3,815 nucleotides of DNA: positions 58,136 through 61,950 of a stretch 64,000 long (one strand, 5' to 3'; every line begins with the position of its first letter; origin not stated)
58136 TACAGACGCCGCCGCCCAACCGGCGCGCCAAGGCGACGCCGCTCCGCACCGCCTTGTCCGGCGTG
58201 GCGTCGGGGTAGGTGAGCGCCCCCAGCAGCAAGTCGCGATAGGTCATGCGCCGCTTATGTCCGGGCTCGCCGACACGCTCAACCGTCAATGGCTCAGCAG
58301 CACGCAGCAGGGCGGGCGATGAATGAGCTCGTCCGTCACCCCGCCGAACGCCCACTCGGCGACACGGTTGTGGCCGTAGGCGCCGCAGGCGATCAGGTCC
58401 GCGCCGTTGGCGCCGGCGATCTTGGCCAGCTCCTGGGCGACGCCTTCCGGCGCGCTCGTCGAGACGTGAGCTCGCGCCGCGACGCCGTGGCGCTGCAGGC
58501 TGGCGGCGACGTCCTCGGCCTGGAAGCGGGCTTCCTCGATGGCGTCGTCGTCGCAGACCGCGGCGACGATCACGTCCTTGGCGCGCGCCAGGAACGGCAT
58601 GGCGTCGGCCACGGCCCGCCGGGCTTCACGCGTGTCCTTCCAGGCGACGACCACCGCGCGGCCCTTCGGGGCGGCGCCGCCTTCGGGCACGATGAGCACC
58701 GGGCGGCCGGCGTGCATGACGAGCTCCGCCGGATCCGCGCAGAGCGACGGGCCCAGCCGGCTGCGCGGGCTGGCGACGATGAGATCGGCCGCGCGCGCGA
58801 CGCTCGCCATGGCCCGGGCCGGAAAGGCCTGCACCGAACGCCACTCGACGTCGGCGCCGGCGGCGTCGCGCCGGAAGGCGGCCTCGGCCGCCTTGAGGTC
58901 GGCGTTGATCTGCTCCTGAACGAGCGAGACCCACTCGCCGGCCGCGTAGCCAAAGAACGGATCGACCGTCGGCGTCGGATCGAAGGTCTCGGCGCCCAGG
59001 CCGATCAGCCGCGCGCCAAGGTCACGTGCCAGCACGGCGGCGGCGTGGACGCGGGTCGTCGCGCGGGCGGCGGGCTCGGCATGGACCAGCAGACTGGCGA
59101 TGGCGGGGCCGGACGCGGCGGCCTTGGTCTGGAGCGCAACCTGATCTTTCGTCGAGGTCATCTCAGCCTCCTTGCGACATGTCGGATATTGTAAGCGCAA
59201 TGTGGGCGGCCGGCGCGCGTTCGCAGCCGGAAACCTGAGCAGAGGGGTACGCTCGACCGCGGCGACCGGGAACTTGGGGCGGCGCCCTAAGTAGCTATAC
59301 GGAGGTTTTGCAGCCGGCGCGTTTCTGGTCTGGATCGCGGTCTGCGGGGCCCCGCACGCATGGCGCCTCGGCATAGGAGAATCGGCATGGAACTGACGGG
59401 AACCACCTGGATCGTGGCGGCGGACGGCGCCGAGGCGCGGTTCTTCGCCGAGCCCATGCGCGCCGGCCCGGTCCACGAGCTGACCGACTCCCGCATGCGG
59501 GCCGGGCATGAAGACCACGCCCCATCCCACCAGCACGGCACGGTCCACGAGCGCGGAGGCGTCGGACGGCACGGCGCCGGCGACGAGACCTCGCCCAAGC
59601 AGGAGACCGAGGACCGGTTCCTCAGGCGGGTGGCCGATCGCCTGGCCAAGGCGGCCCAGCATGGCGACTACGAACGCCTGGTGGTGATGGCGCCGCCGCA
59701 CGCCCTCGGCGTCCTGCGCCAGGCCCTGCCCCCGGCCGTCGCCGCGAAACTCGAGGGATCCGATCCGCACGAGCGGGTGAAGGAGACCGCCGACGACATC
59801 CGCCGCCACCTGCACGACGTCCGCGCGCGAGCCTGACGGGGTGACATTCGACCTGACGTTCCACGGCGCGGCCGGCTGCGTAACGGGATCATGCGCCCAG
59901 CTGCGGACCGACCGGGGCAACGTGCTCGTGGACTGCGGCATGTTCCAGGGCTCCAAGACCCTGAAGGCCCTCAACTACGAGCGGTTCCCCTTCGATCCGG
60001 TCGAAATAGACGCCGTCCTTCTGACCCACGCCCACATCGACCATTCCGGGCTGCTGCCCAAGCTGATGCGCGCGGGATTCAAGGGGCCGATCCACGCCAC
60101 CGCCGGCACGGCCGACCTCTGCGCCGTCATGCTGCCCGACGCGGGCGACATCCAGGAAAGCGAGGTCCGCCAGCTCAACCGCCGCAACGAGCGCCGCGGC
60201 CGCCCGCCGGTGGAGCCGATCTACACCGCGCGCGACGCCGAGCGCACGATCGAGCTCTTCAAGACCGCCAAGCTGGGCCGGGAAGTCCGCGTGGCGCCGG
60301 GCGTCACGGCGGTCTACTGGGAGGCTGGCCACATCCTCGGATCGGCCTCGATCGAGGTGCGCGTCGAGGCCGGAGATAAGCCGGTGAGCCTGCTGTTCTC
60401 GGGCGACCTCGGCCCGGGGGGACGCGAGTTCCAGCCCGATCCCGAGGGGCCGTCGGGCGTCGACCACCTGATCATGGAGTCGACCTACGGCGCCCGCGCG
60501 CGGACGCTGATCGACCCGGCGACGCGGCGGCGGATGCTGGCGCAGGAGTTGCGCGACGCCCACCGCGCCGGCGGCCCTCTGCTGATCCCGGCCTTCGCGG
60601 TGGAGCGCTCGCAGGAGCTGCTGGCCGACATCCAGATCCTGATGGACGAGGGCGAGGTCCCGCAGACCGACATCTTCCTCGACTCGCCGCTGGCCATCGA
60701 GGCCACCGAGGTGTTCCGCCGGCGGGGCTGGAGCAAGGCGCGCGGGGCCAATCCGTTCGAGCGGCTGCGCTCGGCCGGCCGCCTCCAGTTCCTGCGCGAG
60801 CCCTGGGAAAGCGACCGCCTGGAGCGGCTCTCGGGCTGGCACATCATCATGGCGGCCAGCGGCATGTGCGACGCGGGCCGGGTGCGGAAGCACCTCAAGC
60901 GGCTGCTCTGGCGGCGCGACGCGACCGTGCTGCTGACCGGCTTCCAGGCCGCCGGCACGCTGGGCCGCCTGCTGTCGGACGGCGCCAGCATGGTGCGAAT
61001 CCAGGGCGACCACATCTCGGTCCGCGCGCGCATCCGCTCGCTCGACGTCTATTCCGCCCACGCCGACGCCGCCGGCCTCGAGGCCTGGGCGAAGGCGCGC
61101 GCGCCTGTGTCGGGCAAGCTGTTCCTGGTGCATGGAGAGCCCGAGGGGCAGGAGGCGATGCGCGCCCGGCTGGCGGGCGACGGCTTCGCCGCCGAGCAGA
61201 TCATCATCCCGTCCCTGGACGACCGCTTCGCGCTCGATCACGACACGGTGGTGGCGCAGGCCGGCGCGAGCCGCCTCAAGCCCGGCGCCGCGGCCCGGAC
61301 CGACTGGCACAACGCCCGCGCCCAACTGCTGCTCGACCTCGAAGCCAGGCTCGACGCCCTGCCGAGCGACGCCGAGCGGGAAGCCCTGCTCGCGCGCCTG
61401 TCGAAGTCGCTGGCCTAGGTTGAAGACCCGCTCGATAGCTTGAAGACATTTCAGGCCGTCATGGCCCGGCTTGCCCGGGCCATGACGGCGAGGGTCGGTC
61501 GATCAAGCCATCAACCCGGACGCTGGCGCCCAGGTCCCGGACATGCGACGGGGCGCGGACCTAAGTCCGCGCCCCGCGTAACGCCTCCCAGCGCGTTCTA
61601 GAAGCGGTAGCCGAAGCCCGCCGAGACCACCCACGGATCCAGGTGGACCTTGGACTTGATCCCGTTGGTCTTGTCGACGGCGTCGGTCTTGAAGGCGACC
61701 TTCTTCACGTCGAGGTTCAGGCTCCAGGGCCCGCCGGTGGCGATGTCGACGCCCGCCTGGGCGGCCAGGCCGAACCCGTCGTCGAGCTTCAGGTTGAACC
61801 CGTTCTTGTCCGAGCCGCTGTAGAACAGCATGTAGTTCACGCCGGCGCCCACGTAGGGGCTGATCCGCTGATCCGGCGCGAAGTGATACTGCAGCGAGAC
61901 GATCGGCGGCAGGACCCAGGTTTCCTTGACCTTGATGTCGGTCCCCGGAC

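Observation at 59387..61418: Host-attachment (proposed eRF1-like) protein tightly linked to a beta-CASP RNase: candidate RNA/ribosome quality-control module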

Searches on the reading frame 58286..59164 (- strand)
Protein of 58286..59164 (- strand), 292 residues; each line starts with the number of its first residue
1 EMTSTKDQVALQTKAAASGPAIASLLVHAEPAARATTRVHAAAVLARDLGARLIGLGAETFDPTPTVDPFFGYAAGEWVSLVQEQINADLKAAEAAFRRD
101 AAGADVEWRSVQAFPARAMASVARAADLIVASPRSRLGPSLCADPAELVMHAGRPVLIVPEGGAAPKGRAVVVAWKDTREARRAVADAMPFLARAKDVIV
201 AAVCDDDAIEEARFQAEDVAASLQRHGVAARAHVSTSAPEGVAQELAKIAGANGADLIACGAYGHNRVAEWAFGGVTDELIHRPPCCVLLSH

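Call 3: search_protein_families(library=pfam, proteins=[window:58286-59164:-], max_evalue=0.01)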
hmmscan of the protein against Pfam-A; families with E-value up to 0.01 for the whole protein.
window:58286-59164:- (292 aa): 1 family
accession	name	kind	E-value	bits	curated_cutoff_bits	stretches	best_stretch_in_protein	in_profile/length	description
PF00582.32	Usp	-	1.1e-11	45.9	24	1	170-290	4-139/141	Universal stress protein family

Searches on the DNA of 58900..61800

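Call 77: search_rna_families(source=window, start=58900, end=61800, threshold=evalue, max_evalue=1)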
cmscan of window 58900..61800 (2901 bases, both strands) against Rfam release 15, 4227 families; matches with E-value up to 1: 1.
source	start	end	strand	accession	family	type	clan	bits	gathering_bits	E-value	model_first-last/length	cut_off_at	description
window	61549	61576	-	RF02603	BASRCII26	Gene; sRNA;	-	16.7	218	0.41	2-29/190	no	Brucella sRNA CII26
